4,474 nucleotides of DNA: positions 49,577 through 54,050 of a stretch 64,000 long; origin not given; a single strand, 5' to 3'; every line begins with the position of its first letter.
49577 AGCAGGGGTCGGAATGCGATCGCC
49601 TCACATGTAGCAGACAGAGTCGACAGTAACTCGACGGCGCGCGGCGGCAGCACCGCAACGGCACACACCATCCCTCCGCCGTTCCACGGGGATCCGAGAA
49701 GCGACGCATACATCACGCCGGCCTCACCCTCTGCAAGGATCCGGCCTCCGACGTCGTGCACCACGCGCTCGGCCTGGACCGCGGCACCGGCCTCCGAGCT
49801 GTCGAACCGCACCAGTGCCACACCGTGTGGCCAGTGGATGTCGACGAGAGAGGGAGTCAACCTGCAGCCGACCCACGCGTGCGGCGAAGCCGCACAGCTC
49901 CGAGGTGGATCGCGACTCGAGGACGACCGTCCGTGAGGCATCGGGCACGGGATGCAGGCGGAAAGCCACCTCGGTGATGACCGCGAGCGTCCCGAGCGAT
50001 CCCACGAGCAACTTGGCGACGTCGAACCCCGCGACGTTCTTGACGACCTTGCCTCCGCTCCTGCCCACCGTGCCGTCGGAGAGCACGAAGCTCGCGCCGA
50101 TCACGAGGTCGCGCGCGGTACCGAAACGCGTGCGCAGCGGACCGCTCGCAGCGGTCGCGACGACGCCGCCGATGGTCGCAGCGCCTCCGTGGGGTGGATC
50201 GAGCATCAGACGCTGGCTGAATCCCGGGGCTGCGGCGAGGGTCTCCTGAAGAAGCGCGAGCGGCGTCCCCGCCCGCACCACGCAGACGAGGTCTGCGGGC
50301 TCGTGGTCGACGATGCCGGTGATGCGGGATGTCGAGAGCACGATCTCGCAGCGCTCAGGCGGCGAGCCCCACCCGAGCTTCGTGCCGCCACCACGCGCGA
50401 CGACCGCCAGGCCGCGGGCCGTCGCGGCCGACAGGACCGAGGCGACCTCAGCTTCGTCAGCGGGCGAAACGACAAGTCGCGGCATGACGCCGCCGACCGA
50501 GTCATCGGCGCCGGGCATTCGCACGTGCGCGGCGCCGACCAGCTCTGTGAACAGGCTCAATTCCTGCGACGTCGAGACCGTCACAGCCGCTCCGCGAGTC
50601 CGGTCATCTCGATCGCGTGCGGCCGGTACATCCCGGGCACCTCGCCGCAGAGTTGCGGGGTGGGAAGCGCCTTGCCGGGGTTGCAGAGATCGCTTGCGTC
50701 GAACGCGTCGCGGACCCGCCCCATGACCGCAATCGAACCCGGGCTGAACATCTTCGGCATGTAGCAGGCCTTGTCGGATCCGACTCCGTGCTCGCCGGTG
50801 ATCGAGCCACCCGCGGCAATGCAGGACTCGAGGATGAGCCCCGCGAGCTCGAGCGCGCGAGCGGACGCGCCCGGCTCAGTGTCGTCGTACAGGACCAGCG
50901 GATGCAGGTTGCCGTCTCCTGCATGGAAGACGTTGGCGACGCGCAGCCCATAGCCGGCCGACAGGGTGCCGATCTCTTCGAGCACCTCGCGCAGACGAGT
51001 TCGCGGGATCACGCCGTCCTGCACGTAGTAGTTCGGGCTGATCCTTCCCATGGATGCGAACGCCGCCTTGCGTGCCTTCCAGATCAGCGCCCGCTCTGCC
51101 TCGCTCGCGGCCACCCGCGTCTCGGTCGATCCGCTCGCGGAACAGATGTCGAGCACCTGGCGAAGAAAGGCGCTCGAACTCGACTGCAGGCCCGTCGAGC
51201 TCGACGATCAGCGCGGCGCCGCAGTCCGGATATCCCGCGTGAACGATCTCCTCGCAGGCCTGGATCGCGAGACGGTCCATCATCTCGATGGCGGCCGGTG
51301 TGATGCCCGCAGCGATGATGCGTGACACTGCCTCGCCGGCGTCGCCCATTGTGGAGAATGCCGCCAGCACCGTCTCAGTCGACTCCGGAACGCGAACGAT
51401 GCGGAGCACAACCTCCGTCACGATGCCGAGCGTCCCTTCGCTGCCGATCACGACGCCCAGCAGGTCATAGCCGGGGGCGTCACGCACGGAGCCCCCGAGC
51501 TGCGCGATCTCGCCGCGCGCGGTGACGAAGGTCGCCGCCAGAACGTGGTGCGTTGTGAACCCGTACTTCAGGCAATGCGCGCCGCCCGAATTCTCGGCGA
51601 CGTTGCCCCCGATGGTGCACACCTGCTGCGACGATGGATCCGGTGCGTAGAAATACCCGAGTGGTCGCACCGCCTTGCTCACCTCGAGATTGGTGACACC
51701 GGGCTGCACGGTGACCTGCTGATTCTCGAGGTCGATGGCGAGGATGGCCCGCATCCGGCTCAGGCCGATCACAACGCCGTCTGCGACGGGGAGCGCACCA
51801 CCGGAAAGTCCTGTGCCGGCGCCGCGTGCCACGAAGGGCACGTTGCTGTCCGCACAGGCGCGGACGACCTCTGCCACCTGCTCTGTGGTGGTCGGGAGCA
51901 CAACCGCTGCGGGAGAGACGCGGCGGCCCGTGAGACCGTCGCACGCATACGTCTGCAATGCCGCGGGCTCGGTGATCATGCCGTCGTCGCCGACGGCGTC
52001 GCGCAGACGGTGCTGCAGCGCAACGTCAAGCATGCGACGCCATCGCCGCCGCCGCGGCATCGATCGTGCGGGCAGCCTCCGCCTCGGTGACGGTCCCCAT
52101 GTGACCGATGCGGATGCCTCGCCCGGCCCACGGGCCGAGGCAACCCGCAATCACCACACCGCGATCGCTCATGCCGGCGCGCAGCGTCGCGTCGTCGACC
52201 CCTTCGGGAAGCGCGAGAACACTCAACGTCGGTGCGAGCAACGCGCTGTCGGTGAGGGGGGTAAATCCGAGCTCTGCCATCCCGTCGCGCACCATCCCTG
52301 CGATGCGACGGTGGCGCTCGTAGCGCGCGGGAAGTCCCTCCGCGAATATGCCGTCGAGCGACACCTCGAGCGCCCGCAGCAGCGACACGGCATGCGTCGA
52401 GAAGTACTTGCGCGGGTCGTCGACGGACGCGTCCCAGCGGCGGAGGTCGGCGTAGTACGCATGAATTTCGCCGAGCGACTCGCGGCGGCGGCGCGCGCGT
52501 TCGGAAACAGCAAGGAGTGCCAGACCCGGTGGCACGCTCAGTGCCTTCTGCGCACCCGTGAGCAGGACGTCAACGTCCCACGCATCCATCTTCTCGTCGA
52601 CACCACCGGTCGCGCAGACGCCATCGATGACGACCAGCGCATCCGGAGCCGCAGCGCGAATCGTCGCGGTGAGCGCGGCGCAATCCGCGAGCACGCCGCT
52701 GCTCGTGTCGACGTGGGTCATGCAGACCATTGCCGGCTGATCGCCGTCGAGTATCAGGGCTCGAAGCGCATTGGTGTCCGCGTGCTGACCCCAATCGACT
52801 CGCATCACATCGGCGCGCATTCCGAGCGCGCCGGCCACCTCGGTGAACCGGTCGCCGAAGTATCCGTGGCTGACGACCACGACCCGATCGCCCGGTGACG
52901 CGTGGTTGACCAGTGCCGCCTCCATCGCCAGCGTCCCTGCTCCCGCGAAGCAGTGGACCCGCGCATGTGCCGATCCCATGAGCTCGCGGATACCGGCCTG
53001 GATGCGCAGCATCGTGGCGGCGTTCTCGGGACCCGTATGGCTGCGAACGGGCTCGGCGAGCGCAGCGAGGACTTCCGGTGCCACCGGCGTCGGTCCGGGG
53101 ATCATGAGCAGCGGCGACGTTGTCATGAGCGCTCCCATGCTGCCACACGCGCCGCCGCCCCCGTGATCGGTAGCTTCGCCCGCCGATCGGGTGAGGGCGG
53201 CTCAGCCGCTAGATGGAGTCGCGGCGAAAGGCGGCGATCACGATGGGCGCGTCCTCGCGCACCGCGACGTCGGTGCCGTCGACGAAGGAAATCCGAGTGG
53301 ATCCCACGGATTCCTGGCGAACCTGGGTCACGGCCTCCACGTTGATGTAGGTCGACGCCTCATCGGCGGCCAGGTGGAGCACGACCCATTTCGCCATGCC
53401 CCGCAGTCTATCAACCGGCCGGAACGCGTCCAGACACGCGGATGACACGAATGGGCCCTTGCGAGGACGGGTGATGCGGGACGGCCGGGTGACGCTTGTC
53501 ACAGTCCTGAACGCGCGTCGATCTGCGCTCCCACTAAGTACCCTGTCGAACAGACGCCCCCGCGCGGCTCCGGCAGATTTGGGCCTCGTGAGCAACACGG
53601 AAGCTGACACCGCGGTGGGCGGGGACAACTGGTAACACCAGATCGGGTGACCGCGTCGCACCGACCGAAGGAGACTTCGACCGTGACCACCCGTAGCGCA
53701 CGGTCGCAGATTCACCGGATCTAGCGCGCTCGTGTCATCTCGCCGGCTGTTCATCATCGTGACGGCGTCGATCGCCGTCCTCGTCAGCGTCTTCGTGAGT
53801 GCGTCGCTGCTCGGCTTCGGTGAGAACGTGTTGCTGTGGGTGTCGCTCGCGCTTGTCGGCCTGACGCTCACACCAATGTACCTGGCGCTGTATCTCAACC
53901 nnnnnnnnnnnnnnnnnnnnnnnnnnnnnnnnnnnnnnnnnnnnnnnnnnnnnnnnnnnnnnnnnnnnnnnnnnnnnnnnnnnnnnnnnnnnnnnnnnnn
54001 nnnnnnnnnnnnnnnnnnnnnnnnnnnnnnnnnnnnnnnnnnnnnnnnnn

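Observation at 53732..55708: Unusual TM-GGDEF-EAL-REC architecture (receiver domain at the C-terminus)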

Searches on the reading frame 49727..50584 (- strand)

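Call 30: search_protein_families(library=pfam, proteins=[window:49727-50584:-], max_evalue=0.001)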
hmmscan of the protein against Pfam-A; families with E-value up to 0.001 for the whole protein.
window:49727-50584:- (286 aa): 1 family
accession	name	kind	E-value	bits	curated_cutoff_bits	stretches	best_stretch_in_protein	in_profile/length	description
PF01565.28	FAD_binding_4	-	2.8e-28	98.8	26.4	1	35-173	1-135/139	FAD binding domain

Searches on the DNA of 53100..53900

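Call 6: search_rna_families(source=window, start=53100, end=53900, threshold=evalue, max_evalue=5)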
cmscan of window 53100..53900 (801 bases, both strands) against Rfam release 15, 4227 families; matches with E-value up to 5: 0.
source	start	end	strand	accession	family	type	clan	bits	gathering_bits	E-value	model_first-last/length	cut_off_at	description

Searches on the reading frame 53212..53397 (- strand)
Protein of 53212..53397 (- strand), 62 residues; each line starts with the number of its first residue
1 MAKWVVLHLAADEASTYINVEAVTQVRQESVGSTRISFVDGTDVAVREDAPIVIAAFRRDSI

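Call 18: search_protein_families(library=pfam, proteins=[window:53212-53397:-], max_evalue=1)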
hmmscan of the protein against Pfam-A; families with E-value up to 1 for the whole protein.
window:53212-53397:- (62 aa): 2 families
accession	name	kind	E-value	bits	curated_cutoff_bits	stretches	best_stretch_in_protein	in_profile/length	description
PF06289.16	FlbD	-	0.0082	16.2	24.7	1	13-56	9-50/59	Flagellar and Swarming motility proteins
PF21838.2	DUF6897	-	0.025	14.7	23.9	1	6-28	35-57/58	Domain of unknown function (DUF6897)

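Call 59: find_homologous_proteins(query=window:53212-53397:-, max_evalue=0.001)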
Query seq(62 aa) (62 aa): 80 proteins with E <= 0.001 among 81 candidates.
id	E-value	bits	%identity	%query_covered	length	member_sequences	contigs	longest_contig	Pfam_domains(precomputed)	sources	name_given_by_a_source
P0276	2.5e-30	120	98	100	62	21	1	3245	-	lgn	-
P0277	9.3e-29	115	92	100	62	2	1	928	-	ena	-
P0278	1.4e-28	114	94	100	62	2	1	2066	-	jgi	jgi:hypothetical protein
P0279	2.4e-28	113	92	100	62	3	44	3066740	-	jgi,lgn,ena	jgi:hypothetical protein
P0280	6.7e-28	112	92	100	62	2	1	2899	-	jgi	jgi:hypothetical protein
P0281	1.2e-27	111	90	100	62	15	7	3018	-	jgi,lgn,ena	jgi:hypothetical protein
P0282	4.5e-27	109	87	100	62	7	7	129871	-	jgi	jgi:hypothetical protein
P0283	4.6e-27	109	92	100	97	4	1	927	-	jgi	jgi:hypothetical protein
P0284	9.8e-27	108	87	100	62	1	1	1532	-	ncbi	-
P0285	1.1e-26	108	85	100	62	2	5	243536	-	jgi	jgi:hypothetical protein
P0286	1.5e-26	108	90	100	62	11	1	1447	-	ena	-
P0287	2.6e-26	107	85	100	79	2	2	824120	-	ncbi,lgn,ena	-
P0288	2.6e-26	107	85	100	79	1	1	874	-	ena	-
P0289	2.6e-26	107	85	100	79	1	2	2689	-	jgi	jgi:hypothetical protein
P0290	3.6e-26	107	89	100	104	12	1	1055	-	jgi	jgi:hypothetical protein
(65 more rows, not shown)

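Call 61: search_protein_families(library=pfam, alignment_id=A6, max_evalue=0.1)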
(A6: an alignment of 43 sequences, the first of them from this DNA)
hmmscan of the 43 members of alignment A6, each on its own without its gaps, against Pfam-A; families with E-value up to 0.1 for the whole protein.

A. member 1, seq(62 aa): 2 families
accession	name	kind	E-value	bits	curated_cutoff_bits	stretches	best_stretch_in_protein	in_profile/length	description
PF06289.16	FlbD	-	0.0082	16.2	24.7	1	13-56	9-50/59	Flagellar and Swarming motility proteins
PF21838.2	DUF6897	-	0.025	14.7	23.9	1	6-28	35-57/58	Domain of unknown function (DUF6897)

B. families by the number of members that match (of 43 scanned): 5 families
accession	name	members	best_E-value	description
PF21838.2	DUF6897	42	0.00066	Domain of unknown function (DUF6897)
PF06289.16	FlbD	32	0.0013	Flagellar and Swarming motility proteins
PF19686.4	DUF6188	1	0.033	Family of unknown function (DUF6188)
PF25401.1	PH_27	1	0.045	Kinetoplastid PH-like domain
PF24517.2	CBM96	1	0.093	Carbohydrate-binding module family 96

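Call 62: search_solved_structures(query=A6, max_evalue=1, show_alignments=1)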
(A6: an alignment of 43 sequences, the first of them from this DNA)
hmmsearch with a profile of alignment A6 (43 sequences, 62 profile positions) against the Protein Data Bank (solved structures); distinct sequences matched with E-value up to 1: 3.
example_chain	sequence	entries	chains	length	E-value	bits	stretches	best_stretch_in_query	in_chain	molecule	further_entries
3las_A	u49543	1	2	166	0.38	14.1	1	4-51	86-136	Putative carbonic anhydrase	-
7rl3_A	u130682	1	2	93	0.83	13.1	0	18-46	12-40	Serine/threonine-protein kinase PLK4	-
5lhx_A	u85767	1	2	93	0.88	13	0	18-46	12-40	Serine/threonine-protein kinase PLK4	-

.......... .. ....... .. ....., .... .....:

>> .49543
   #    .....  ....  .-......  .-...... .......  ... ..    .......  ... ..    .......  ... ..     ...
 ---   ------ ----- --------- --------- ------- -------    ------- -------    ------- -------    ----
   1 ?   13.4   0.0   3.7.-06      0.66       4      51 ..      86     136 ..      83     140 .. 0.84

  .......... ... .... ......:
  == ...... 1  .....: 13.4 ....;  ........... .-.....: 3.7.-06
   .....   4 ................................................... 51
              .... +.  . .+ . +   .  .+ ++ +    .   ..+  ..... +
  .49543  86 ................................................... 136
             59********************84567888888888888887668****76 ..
